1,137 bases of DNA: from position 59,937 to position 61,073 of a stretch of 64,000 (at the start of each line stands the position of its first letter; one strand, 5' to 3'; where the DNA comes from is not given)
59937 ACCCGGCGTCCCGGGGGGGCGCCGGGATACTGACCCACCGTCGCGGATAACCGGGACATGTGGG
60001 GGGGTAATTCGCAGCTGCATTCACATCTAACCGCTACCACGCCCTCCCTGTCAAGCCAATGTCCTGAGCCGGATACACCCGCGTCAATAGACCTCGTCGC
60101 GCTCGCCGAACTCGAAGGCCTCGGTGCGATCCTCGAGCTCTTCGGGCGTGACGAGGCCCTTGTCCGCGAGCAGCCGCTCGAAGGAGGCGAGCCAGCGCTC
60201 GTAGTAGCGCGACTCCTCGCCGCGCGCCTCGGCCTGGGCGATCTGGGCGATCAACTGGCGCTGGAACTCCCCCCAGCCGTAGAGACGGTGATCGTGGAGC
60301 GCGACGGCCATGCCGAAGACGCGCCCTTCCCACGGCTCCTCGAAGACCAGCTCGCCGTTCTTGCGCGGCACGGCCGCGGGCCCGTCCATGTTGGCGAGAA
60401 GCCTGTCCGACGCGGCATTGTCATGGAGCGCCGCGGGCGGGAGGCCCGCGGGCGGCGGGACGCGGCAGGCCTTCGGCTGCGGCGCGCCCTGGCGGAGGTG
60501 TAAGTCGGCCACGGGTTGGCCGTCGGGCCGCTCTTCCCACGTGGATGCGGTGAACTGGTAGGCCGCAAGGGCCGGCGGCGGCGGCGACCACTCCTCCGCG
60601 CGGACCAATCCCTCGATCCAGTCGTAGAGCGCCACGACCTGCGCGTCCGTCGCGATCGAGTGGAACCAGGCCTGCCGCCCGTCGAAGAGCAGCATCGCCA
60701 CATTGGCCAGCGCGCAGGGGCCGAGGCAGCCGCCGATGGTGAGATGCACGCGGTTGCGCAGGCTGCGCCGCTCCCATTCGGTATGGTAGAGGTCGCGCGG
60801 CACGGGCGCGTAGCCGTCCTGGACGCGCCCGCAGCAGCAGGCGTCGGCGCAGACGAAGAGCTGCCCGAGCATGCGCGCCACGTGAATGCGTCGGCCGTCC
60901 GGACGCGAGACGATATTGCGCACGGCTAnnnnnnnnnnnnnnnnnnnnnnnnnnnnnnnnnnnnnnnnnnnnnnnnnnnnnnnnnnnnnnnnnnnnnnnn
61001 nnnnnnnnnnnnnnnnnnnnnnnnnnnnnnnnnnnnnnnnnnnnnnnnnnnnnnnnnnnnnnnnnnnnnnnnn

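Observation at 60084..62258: Cobalt-type nitrile hydratase operon (beta-alpha-accessory) with a novel fused activator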

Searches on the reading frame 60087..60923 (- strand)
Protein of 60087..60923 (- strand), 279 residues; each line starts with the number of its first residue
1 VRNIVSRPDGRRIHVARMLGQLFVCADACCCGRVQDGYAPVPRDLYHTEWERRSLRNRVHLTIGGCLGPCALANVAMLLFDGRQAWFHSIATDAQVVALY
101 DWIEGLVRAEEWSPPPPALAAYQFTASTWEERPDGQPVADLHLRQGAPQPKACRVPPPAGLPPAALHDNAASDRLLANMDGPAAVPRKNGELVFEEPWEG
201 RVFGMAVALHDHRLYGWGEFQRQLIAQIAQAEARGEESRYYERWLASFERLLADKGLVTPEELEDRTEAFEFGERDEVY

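Call 4: search_protein_families(library=pfam, proteins=[window:60087-60923:-], max_evalue=0.1)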
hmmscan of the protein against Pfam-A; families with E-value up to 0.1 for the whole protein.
window:60087-60923:- (279 aa): 2 families
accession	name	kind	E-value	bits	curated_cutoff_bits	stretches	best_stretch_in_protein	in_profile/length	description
PF21006.2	NHase_beta_N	-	4.8e-16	59.3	21.5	1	179-270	10-98/115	Nitrile hydratase beta subunit, N-terminal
PF12610.13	SOCS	-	0.01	16.7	23.7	1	29-67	12-49/57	Suppressor of cytokine signalling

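Call 5: search_protein_families(library=ncbifam, proteins=[window:60087-60923:-], max_evalue=0.1)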
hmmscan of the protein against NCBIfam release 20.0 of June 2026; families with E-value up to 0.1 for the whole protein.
window:60087-60923:- (279 aa): 3 families
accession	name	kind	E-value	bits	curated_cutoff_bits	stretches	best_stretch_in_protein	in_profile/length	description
TIGR03889.1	nitrile_acc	equivalog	1.2e-20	73.2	46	1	194-263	1-73/74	nitrile hydratase accessory protein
TIGR03888.1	nitrile_beta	equivalog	8.7e-14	51.9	152.2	1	176-268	7-96/226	nitrile hydratase subunit beta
NF041613.1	fdxn_Azotob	equivalog_domain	5.3e-05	23.4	195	1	50-114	40-103/107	2Fe-2S ferredoxin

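Call 6: find_homologous_proteins(query=window:60087-60923:-, max_evalue=0.001)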
Query window:60087-60923:- (279 aa): 1206 proteins with E <= 0.001 among 3777 candidates; the best 120 are listed.
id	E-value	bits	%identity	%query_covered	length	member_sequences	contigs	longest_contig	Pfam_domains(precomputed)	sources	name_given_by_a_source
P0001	3.3e-182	622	95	100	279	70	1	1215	PF21006.3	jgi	jgi:nitrile hydratase accessory protein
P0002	1.9e-174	597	93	100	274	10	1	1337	PF21006.3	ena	-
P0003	1.6e-170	584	92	100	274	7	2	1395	PF21006.3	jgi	jgi:cobaltochelatase CobN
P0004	8.8e-169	578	89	100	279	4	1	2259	PF21006.3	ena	-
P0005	3.4e-163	560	88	100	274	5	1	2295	PF21006.3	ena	-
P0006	1.8e-160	551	85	100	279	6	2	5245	PF21006.3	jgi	jgi:cobaltochelatase CobN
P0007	2.3e-160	551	86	100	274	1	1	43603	PF21006.3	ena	-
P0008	4.7e-160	549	84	100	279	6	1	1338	PF21006.3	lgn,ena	-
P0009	1.6e-159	548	85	100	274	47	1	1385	PF21006.3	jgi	jgi:nitrile hydratase accessory protein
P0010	2.2e-159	547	84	100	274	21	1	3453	PF21006.3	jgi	jgi:nitrile hydratase accessory protein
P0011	5.6e-158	543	85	100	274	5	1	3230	PF21006.3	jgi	-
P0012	8.6e-158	542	82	100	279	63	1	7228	PF21006.3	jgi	-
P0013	4.0e-156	537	84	100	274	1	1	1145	PF21006.3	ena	-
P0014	4.1e-155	533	82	100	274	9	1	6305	PF21006.3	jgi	jgi:cobaltochelatase CobN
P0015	4.5e-155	533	84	100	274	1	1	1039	PF21006.3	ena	-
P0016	5.5e-155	533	82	100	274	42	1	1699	PF21006.3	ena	-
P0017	2.9e-150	517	81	100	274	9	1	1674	PF21006.3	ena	-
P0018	3.4e-148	511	78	100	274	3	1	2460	PF21006.3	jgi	jgi:nitrile hydratase accessory protein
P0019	3.8e-148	510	78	100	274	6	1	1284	PF21006.3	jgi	-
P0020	2.3e-147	508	78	100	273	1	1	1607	PF21006.3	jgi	jgi:nitrile hydratase accessory protein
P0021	2.8e-147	508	78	100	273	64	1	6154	PF21006.3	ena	-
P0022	3.6e-147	507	80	100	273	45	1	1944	PF21006.3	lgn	-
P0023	9.6e-147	506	78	100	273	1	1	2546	PF21006.3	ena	-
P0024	1.2e-145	502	79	100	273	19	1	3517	PF21006.3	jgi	-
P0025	1.6e-145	502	78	100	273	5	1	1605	PF21006.3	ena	-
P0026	3.2e-145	501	78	100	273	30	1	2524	PF21006.3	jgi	jgi:cobaltochelatase CobN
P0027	5.2e-145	500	78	100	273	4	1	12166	PF21006.3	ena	-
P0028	8.5e-145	499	77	100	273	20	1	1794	PF21006.3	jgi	jgi:nitrile hydratase accessory protein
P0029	2.2e-144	498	78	100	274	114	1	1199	PF21006.3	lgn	-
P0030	3.2e-144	498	77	100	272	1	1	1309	PF21006.3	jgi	jgi:cobaltochelatase CobN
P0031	4.0e-144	497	78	100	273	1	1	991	PF21006.3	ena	-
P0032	5.0e-144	497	80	96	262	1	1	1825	PF21006.3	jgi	jgi:nitrile hydratase accessory protein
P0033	2.4e-143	495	75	100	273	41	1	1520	PF21006.3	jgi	-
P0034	3.1e-143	494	78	100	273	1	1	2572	PF21006.3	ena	-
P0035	3.7e-143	494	82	94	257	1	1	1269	PF21006.3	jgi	jgi:nitrile hydratase accessory protein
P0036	1.4e-142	492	77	100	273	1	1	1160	PF21006.3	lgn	-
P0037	2.4e-142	491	78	100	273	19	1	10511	PF21006.3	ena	-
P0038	4.1e-142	491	77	100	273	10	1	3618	PF21006.3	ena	-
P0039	8.7e-142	490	73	100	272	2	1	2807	PF21006.3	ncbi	-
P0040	2.1e-139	482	76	100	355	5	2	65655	PF02979.22,PF21006.3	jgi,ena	-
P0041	2.6e-139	481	76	100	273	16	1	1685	PF21006.3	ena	-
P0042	4.9e-138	477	74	100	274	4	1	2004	PF21006.3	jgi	jgi:nitrile hydratase accessory protein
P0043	8.9e-137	473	75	99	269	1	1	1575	PF21006.3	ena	-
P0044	2.3e-135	468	73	100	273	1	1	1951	PF21006.3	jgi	-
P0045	9.2e-132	457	74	100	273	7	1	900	PF21006.3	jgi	-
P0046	5.1e-129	448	72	100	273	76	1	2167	PF21006.3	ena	-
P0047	2.8e-128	445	71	100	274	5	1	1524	PF21006.3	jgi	jgi:nitrile hydratase accessory protein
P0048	4.2e-125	435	69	100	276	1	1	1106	PF21006.3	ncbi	-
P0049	4.2e-122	425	67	100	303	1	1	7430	PF21006.3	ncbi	-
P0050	2.2e-119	416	70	100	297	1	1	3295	PF21006.3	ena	-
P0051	6.5e-119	414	68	100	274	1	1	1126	PF21006.3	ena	-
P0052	2.1e-118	413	67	100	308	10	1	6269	PF21006.3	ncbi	-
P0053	5.2e-117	408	66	100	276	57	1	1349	PF21006.3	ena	-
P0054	4.2e-114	399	66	100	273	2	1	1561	PF21006.3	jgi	jgi:cobaltochelatase CobN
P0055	1.3e-113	397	64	100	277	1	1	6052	PF21006.3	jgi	jgi:nitrile hydratase accessory protein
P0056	9.6e-113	394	63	100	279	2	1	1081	PF21006.3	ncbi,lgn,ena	-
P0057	1.1e-112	394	63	100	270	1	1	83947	PF21006.3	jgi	jgi:nitrile hydratase accessory protein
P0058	4.6e-112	392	63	100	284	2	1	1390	PF21006.3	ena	-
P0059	5.3e-112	392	63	100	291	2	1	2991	PF21006.3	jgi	jgi:nitrile hydratase accessory protein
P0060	8.3e-112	391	63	100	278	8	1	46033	PF21006.3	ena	-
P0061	1.0e-111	391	63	100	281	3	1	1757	PF21006.3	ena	-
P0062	2.0e-110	387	62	100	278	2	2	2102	PF21006.3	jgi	-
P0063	5.5e-110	385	62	100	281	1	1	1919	PF21006.3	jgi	jgi:cobaltochelatase CobN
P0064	8.8e-110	384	62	100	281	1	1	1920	PF21006.3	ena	-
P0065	1.8e-109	383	62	100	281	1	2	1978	PF21006.3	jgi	jgi:nitrile hydratase accessory protein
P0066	2.4e-109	383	59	100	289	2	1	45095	PF21006.3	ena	-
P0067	4.8e-109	382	62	100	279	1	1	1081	PF21006.3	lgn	-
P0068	7.1e-109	381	62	100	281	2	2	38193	PF21006.3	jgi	jgi:nitrile hydratase accessory protein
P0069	8.4e-109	381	62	100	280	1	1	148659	PF21006.3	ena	-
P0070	9.7e-109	381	62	100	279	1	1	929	PF21006.3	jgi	jgi:nitrile hydratase accessory protein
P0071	1.3e-108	381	63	100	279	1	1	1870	PF21006.3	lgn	-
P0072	3.4e-108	379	62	100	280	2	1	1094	PF21006.3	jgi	jgi:cobaltochelatase CobN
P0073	3.5e-108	379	63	100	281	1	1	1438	PF21006.3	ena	-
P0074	4.3e-108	379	61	100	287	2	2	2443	PF21006.3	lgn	-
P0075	5.7e-108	379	61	100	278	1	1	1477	PF21006.3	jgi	jgi:nitrile hydratase accessory protein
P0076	6.9e-108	378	61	100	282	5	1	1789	PF21006.3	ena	-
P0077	8.8e-108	378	60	100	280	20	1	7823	PF21006.3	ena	-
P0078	1.5e-107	377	62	100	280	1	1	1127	PF21006.3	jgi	jgi:nitrile hydratase accessory protein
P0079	1.5e-107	377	62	100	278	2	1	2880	PF21006.3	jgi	jgi:nitrile hydratase accessory protein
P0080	1.6e-107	377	63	100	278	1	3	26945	PF21006.3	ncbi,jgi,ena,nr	ncbi:MAG TPA: nitrile hydratase accessory protein [Candidatus Bathyarchaeia archaeon]|nr:nitrile hyd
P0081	2.2e-107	377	61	100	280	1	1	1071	PF21006.3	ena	-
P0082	2.4e-107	376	61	100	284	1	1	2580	PF21006.3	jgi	jgi:cobaltochelatase CobN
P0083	2.9e-107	376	62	100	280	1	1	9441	PF21006.3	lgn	-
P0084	2.9e-107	376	61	100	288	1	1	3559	PF21006.3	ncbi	-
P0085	3.6e-107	376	62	100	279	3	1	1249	PF21006.3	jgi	jgi:nitrile hydratase accessory protein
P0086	3.7e-107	376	62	100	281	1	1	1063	PF21006.3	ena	-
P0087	3.7e-107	376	59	100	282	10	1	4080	PF21006.3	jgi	jgi:nitrile hydratase accessory protein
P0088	3.8e-107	376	62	100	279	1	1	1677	PF21006.3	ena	-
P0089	4.2e-107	376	59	100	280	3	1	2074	PF21006.3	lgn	-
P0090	4.8e-107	375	61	100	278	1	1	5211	PF21006.3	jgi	-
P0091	5.0e-107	375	62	100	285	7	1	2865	PF21006.3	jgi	jgi:nitrile hydratase accessory protein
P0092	5.1e-107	375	60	100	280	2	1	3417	PF21006.3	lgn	-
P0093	5.9e-107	375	62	100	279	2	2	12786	PF21006.3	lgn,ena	-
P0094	6.4e-107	375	61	100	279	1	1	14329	PF21006.3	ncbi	-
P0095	6.6e-107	375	60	100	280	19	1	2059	PF21006.3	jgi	jgi:nitrile hydratase accessory protein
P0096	6.8e-107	375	61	100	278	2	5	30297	PF21006.3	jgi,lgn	jgi:nitrile hydratase accessory protein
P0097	7.7e-107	375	62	100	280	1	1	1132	PF21006.3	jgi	jgi:nitrile hydratase accessory protein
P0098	8.0e-107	375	61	100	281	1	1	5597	PF21006.3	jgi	jgi:cobaltochelatase CobN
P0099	8.1e-107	375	61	100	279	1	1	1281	PF21006.3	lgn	-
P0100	8.4e-107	375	61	100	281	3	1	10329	PF21006.3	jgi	jgi:nitrile hydratase accessory protein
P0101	9.7e-107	374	60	100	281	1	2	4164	PF21006.3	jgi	-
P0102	9.7e-107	374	61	100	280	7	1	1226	PF21006.3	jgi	jgi:nitrile hydratase accessory protein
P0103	1.0e-106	374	61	100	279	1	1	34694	PF21006.3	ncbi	-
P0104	1.0e-106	374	62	100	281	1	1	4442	PF21006.3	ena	-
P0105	1.1e-106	374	61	100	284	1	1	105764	PF21006.3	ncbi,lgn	ncbi:MAG: nitrile hydratase accessory protein [Dehalococcoidia bacterium]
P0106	1.2e-106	374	60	100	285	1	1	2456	PF21006.3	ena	-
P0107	1.3e-106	374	62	100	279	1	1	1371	PF21006.3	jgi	jgi:nitrile hydratase accessory protein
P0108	1.3e-106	374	60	100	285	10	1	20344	PF21006.3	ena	-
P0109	1.3e-106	374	62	100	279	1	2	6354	PF21006.3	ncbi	ncbi:MAG: nitrile hydratase accessory protein [Candidatus Rokuibacteriota bacterium]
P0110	1.4e-106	374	59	100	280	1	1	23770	PF21006.3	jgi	-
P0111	1.4e-106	374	59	100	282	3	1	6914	PF21006.3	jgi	jgi:nitrile hydratase accessory protein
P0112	1.5e-106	374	61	100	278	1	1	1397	PF21006.3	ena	-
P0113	1.6e-106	374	61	100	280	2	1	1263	PF21006.3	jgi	jgi:nitrile hydratase accessory protein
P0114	2.0e-106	373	61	100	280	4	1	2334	PF21006.3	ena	-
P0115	2.0e-106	373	62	100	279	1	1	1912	PF21006.3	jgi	jgi:nitrile hydratase accessory protein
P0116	2.3e-106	373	62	100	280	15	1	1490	PF21006.3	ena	-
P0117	2.6e-106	373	60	100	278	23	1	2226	PF21006.3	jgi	jgi:nitrile hydratase accessory protein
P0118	2.8e-106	373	62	100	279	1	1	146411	PF21006.3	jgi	jgi:nitrile hydratase accessory protein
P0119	2.8e-106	373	61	100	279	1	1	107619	PF21006.3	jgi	jgi:nitrile hydratase accessory protein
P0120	2.8e-106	373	62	100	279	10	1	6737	PF21006.3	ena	-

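Call 15: find_related_loci(query=A1, collection=genome_contigs, flank=8000)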
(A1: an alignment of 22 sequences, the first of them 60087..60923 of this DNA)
Query A1 (279 aa) in genome_contigs; peptide patterns used: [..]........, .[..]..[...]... (x = any residue, [..] = any of these).
405 stretches matched a pattern; 370 encode a relative of the query (tblastn E <= 1e-3); the best 80 are kept; 80 distinct loci.
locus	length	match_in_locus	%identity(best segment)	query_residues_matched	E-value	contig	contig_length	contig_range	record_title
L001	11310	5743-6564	84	1-279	2e-157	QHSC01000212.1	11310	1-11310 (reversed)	MAG: Candidatus Rokuibacteriota bacterium isolate AR4 14_1009_09_40cm_scaffold_2891_curated, whole genome shotgun sequen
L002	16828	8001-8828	68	1-279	4e-122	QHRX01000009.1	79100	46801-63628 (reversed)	MAG: Candidatus Rokuibacteriota bacterium isolate AR44 14_1009_09_30cm_scaffold_468_curated, whole genome shotgun sequen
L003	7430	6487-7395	67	1-279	2e-118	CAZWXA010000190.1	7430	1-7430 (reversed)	MAG TPA_asm: uncultured bacterium isolate SRP119689_co1_6 genome assembly, contig: NODE_16056_length_7430_cov_6.778169,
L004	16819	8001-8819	62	2-279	2e-111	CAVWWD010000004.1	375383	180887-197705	MAG: uncultured Candidatus Rokubacteria bacterium isolate MFD00962.bin.2.205 genome assembly, contig: contig_173450, who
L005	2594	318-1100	63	3-267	5e-112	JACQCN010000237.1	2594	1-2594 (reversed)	MAG: Candidatus Rokuibacteriota bacterium isolate NC_groundwater_969_Pr1_S-0.2um_71_15 Montesol18-Sp2_coassembly_scaffol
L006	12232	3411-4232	62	2-279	4e-107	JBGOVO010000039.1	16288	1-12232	MAG: Candidatus Methylomirabilia bacterium isolate OBJ_0618_7090110_113 k141_11833009_length_16288_cov_18.6845, whole ge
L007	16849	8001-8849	59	2-279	1e-106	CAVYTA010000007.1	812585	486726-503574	MAG: uncultured Candidatus Rokubacteria bacterium isolate MFD05567.bin.1.1 genome assembly, contig: contig_66370, whole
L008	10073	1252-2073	62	2-279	3e-106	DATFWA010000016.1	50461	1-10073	MAG TPA_asm: Candidatus Methylomirabilota bacterium isolate SMAG_U9478 k141_6376188, whole genome shotgun sequence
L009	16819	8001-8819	62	3-279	3e-106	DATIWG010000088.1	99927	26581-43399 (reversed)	MAG TPA_asm: Nitrosotalea sp. isolate SMAG_U15217 k141_2663704, whole genome shotgun sequence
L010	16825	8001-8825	61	2-279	1e-105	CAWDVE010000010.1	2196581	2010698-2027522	MAG: uncultured Candidatus Rokubacteria bacterium isolate MFD05674.bin.2.168 genome assembly, contig: contig_27548, whol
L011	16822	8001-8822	61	2-279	2e-105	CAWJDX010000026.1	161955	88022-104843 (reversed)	MAG: uncultured Candidatus Rokubacteria bacterium isolate MFD06298.bin.2.137 genome assembly, contig: contig_8032, whole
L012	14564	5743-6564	61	2-279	3e-105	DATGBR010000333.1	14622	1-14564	MAG TPA_asm: Candidatus Methylomirabilota bacterium isolate SMAG_U9627 k141_52622, whole genome shotgun sequence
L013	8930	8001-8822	60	2-279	3e-104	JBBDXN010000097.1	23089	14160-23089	MAG: Candidatus Rokuibacteriota bacterium isolate LejiaD_70_14 Lejia_D_3610_length_23089_cov_7, whole genome shotgun seq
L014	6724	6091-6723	74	1-217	7e-104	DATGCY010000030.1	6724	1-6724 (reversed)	MAG TPA_asm: Candidatus Methylomirabilota bacterium isolate SMAG_U9660 k141_987719, whole genome shotgun sequence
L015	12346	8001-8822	59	2-279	9e-104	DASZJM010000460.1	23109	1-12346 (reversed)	MAG TPA_asm: Candidatus Methylomirabilota bacterium isolate SMAG_U6629 k141_1757398, whole genome shotgun sequence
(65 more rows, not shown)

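Call 19: predict_structure(alignment_id=A1)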
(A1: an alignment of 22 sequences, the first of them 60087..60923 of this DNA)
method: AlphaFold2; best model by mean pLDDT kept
length: 279 residues; sequences in the alignment: 22
mean_pLDDT: 68.9   pTM: 0.46
mean pLDDT of the five models: 68.9, 68.0, 67.7, 65.6, 65.0
residues with pLDDT >= 90: 47; 70-90: 101; 50-70: 58; < 50: 73
segments of 3 or more residues with pLDDT < 50: 1-3, 131-133, 140-145, 147-176, 178-193, 266-279
pLDDT, mean of each block of 10 residues (from residue 1): 66 65 68 66 90 89 66 78 87 94 96 94 70 53 45 34 41 44 36 56 72 84 85 83 84 83 56 42
secondary structure, 60 per line:
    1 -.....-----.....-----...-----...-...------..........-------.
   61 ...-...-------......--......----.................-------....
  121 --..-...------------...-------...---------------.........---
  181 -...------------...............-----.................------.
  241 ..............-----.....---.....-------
elements in order: E2-6 E12-16 E22-24 H43-52 E60-63 E75-80 E83-88 H93-109 H117-120 H169-177 H197-211 H217-233 H240-254 H260-264 H268-272

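Call 24: fold_search(model_id=the predicted structure, library=pdb)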
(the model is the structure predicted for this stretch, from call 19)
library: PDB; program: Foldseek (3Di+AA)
matches with E <= 10: 151; with E <= 0.001: 0
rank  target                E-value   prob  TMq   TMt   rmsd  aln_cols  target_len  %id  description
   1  3qyg_B                1.5e-02  1.00  0.23  0.28   8.2        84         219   31  Crystal Structure of Co-type Nitrile Hydratase beta-E56Q from Pseudomonas putida. (released 2011-03-23)
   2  3qz9_B                2.0e-02  1.00  0.23  0.28   8.2        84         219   31  Crystal structure of Co-type nitrile hydratase beta-Y215F from Pseudomonas putida. (released 2011-03-23)
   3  3qyh_B                2.2e-02  1.00  0.23  0.28   8.2        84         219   31  Crystal Structure of Co-type Nitrile Hydratase beta-H71L from Pseudomonas putida. (released 2011-03-23)
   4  7w8m_B                1.0e-01  0.97  0.24  0.29  10.4        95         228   27  Crystal structure of Co-type nitrile hydratase mutant from Pseudomonas thermophila - A129R (released 2022-08-24)
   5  4ob3_B                1.4e-01  0.97  0.24  0.29  10.4        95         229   27  Crystal Structure of Nitrile Hydratase from Pseudonocardia thermophila : A Reference Structure to Boronic Acid Inhibit (released 2014-11-26)
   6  8i6n_B                1.5e-01  0.96  0.24  0.29  10.4        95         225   27  Crystal structure of Co-type nitrile hydratase mutant from Pseudomonas thermophila - L6T (released 2024-02-14)
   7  6vw8_B                2.6e-01  0.66  0.21  0.12   5.0        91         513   18  Formate Dehydrogenase FdsABG subcomplex FdsBG from C. necator (released 2020-04-08)
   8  3wvd_B                3.0e-01  0.91  0.23  0.29  11.8        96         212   23  Crystal structure of Nitrile Hydratase mutant bR56K complexed with Trimethylacetonitrile, photo-activated for 50 min (released 2015-06-17)
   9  4hkm_A                3.3e-01  0.06  0.08  0.08  11.6        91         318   14  Crystal Structure of an Anthranilate Phosphoribosyltransferase (target ID NYSGRC-016600) from Xanthomonas campestris (released 2012-10-31)
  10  6vw7_D                4.5e-01  0.51  0.21  0.12   5.1        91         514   18  Formate Dehydrogenase FdsABG subcomplex FdsBG from C. necator - NADH bound (released 2020-04-08)
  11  6vw7_B                5.1e-01  0.51  0.21  0.12   5.0        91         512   18  Formate Dehydrogenase FdsABG subcomplex FdsBG from C. necator - NADH bound (released 2020-04-08)
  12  9bp5_B                5.1e-01  0.38  0.20  0.11   5.3        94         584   14  Structure of electron bifurcating Nfn-ABC holoenzyme from Caldicellulosiruptor saccharolyticus (released 2025-03-05)
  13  7vc2_A                5.4e-01  0.18  0.17  0.11   7.2       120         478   12  Toxoplasma gondii Prolyl-tRNA Synthetase (TgPRS) in Complex with inhibitor L96 and L-proline in space group P21 (released 2022-09-07)
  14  7f9q_A                5.7e-01  0.20  0.17  0.12   7.1       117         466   11  Toxoplasma gondii Prolyl-tRNA Synthetase (TgPRS) in Complex with inhibitor L97 and Febrifugine (released 2022-10-05)
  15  4hkm_B                5.7e-01  0.06  0.09  0.08  11.5        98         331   16  Crystal Structure of an Anthranilate Phosphoribosyltransferase (target ID NYSGRC-016600) from Xanthomonas campestris (released 2012-10-31)
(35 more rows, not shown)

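Call 50: find_encoding_contigs(protein=window:60087-60923:-, flank=10000, max_places=4)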
Protein window:60087-60923:- (279 aa): no gene with exactly this product is on record in the collection.

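Call 52: find_encoding_contigs(protein=P0007, flank=10000, max_places=2)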
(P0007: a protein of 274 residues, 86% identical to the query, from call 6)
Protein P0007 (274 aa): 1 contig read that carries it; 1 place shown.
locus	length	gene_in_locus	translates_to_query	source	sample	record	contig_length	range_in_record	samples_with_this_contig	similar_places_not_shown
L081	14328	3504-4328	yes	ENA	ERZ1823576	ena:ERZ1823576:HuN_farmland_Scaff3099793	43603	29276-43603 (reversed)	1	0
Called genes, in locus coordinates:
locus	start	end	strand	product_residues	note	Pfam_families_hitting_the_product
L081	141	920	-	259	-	PF23441:SDR, PF00106:adh_short, PF08659:KR, PF13561:adh_short_C2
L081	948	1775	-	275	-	PF00296:Bac_luciferase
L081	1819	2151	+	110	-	PF01253:SUI1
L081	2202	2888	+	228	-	PF21006:NHase_beta_N, PF02211:NHase_beta_C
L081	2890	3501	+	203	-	PF02979:NHase_alpha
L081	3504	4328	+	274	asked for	PF21006:NHase_beta_N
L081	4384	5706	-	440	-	-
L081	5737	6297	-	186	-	-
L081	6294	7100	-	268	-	PF00581:Rhodanese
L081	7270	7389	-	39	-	-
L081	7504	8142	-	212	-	PF07884:VKOR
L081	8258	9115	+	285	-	PF00903:Glyoxalase (weak), PF13468:Glyoxalase_3 (faint), PF13669:Glyoxalase_4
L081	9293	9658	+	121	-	PF04075:F420H2_quin_red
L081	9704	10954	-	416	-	PF02771:Acyl-CoA_dh_N, PF02770:Acyl-CoA_dh_M, PF00441:Acyl-CoA_dh_1, PF22924:ACOX_C_alpha1 (weak), PF08028:Acyl-CoA_dh_2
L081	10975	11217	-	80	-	PF04392:ABC_sub_bind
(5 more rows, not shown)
